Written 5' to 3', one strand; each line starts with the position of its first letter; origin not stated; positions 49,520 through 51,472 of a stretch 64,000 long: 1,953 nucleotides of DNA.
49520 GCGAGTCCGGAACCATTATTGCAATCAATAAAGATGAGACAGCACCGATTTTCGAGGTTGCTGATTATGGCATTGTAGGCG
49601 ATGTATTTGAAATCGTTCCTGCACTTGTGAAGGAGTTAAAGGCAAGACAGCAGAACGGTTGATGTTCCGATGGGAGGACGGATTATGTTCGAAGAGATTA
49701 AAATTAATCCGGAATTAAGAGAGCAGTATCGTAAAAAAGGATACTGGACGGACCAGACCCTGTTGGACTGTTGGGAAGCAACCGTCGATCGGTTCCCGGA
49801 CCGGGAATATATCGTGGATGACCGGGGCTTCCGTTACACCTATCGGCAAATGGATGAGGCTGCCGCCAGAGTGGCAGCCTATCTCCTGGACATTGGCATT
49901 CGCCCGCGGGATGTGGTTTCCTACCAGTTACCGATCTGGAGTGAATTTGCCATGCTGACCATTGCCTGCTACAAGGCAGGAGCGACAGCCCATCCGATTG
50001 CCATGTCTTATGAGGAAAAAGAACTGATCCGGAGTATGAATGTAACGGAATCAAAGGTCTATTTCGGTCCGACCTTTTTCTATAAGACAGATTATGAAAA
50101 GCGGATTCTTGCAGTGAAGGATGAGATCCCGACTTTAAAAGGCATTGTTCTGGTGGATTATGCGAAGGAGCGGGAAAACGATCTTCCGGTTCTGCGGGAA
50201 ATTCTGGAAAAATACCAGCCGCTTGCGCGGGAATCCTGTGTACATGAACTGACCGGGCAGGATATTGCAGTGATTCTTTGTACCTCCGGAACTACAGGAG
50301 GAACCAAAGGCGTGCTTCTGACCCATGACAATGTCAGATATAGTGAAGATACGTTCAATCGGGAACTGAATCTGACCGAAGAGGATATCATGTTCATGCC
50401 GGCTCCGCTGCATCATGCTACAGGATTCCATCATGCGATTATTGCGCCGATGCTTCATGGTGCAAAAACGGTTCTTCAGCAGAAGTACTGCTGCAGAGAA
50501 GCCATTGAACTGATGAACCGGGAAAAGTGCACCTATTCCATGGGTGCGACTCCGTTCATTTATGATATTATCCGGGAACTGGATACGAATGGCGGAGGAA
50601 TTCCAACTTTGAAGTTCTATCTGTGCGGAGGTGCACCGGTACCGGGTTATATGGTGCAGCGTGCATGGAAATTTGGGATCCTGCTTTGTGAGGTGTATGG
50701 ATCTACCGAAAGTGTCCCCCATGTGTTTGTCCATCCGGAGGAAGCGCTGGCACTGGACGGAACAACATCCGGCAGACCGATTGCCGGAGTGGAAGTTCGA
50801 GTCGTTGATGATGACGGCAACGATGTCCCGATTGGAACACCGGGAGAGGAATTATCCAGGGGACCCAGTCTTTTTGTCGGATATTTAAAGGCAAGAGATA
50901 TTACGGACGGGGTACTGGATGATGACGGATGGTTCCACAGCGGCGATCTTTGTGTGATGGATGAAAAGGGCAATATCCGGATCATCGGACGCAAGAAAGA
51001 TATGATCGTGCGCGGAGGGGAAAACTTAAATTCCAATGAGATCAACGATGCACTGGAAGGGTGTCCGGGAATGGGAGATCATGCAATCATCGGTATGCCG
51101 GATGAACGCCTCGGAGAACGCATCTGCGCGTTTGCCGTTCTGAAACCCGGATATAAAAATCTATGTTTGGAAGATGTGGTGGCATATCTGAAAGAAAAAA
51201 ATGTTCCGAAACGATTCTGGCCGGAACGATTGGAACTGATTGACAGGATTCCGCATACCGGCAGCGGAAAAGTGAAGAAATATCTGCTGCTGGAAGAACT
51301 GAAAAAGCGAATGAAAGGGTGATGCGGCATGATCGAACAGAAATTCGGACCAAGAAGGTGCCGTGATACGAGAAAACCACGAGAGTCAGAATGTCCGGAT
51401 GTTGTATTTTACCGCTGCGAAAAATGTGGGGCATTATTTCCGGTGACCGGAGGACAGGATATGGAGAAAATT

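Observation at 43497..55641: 12-kb Car/Cai-like acyl-CoA reductase - Etf cluster with unassigned substrate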

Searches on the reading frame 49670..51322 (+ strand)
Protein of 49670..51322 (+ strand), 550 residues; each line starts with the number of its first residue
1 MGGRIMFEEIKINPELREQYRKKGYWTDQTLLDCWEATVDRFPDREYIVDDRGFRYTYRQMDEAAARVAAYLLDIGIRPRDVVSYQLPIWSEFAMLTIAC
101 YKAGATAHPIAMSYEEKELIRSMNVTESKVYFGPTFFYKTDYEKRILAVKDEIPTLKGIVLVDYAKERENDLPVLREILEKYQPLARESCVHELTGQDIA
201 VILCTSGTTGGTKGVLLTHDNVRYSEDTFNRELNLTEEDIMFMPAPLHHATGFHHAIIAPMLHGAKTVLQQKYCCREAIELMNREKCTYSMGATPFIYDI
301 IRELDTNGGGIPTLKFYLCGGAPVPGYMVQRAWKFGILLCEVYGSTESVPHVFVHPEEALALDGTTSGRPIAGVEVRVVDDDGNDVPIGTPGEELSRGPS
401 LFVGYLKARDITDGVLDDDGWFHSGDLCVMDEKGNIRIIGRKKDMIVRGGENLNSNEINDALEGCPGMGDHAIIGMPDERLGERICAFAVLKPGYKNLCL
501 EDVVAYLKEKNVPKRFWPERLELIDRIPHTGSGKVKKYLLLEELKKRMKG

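Call 3: search_protein_families(library=pfam, proteins=[window:49670-51322:+])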
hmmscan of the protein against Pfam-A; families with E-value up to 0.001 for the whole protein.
window:49670-51322:+ (550 aa): 2 families
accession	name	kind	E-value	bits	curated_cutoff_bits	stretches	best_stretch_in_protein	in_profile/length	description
PF00501.34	AMP-binding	-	4.6e-72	243.4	29.9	1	36-406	2-384/384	AMP-binding enzyme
PF13193.12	AMP-binding_C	-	3e-11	44.5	24.5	1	457-534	1-76/76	AMP-binding enzyme C-terminal domain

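Call 4: search_protein_families(library=ncbifam, proteins=[window:49670-51322:+])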
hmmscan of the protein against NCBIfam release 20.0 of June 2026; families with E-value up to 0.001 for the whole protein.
window:49670-51322:+ (550 aa): 105 families (the best 25 are shown)
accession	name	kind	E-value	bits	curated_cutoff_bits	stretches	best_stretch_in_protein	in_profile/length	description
NF004758.0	PRK06087.1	equivalog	2.7e-228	758.8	736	1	6-549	1-540/548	medium-chain fatty-acid--CoA ligase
TIGR03208.1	cyc_hxne_CoA_lg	equivalog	3.6e-120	402.2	792.3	1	17-541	10-537/538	cyclohexanecarboxylate-CoA ligase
NF004837.0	PRK06187.1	subfamily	7.3e-97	324.8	476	1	28-547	7-525/531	long-chain-fatty-acid--CoA ligase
NF009233.0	PRK12583.1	subfamily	2.2e-83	280.6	832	1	27-548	16-554/558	fatty acid CoA ligase family protein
NF005801.1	PRK07656.1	equivalog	1.7e-75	254.6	657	1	36-540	8-499/500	FadD3 family acyl-CoA ligase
NF006182.0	PRK08316.1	subfamily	3.9e-70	236.8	663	1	28-546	10-519/523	fatty acyl-CoA synthetase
TIGR02275.1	DHB_AMP_lig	equivalog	4.2e-70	236.5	723.55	1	14-540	8-525/526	(2,3-dihydroxybenzoyl)adenylate synthase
NF005702.0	PRK07514.1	subfamily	7.5e-69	232.4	558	1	30-546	4-502/506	malonyl-CoA synthase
NF005714.0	PRK07529.1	subfamily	4.9e-65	220.1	632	1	52-540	60-572/640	acyl-CoA synthetase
NF005307.0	PRK06839.1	equivalog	4.1e-64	217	748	1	43-546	16-495/496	o-succinylbenzoate--CoA ligase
NF004808.0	PRK06155.1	equivalog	8.6e-62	209.1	722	1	27-542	19-520/542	ATP-dependent acyl-CoA ligase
NF052269.1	Staph_lig_FadD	equivalog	1.2e-61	208.6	650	1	50-547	21-496/499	long-chain-fatty-acid--CoA ligase FadD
NF008192.1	PRK10946.1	equivalog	1.8e-60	204.7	783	1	13-547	8-532/534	(2,3-dihydroxybenzoyl)adenylate synthase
NF004114.0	PRK05605.1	equivalog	1.3e-59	202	766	1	27-547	32-572/575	long-chain-fatty-acid--CoA ligase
NF004229.0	PRK05677.1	subfamily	5.8e-59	200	879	1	33-547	28-558/563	long-chain-fatty-acid--CoA ligase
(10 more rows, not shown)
